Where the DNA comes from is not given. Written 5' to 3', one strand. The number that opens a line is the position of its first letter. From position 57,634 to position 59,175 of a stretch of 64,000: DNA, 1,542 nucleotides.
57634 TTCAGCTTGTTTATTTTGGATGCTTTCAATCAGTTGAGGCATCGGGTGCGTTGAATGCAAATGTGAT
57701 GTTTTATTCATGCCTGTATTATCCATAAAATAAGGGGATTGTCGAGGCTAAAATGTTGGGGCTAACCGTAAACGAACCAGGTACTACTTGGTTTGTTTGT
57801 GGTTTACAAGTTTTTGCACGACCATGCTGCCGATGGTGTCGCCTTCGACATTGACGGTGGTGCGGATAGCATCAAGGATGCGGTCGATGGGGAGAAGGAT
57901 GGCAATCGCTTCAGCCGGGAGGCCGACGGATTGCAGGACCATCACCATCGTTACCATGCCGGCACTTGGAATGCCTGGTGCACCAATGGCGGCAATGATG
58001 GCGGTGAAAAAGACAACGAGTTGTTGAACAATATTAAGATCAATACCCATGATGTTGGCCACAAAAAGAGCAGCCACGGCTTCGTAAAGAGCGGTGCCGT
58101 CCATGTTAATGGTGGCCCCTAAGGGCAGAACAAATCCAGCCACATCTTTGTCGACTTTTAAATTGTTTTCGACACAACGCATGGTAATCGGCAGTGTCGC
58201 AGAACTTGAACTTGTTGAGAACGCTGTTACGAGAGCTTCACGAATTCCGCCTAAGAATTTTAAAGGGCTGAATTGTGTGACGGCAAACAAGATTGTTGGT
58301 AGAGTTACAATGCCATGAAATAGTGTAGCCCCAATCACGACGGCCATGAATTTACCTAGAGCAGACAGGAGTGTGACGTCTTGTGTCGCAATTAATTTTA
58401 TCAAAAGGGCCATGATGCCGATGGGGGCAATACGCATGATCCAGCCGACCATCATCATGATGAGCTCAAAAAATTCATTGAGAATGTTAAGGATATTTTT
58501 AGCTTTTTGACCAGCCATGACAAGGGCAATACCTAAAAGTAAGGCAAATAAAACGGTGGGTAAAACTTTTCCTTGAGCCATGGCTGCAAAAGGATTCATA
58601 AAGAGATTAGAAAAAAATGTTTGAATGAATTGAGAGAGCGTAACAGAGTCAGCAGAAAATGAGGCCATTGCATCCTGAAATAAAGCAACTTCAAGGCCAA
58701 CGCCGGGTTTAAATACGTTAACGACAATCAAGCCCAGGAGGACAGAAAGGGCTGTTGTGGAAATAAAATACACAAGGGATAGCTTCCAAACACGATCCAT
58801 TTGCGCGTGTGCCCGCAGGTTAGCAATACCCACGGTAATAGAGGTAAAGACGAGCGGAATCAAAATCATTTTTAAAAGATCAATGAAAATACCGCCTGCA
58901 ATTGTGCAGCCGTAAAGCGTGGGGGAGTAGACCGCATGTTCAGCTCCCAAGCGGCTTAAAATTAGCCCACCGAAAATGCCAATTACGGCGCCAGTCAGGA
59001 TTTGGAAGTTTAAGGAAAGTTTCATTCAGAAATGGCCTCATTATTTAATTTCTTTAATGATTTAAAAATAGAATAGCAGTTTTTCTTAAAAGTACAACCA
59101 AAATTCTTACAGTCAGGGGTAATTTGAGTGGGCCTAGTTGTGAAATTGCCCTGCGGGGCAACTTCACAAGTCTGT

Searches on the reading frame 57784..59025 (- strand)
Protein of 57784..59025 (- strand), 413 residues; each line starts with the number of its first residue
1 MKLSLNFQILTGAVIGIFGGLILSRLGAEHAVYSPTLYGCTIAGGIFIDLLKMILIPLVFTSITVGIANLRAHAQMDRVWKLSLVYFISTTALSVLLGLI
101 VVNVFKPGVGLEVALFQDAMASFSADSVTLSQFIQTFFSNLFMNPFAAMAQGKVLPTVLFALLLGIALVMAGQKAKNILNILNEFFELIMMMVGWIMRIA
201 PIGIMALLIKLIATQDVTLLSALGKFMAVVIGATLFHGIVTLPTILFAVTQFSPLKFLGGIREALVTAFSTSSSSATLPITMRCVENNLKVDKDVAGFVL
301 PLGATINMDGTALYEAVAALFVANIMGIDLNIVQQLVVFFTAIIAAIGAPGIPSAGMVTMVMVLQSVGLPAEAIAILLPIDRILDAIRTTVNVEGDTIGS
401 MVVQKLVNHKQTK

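Call 32: search_protein_families(library=pfam, max_evalue=0.00001, proteins=[window:57784-59025:-])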
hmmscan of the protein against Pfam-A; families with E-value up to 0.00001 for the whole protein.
window:57784-59025:- (413 aa): 1 family
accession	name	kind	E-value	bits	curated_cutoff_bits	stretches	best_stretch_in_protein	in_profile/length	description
PF00375.23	SDF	-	2.4e-118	396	27.9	1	5-405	1-386/387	Sodium:dicarboxylate symporter family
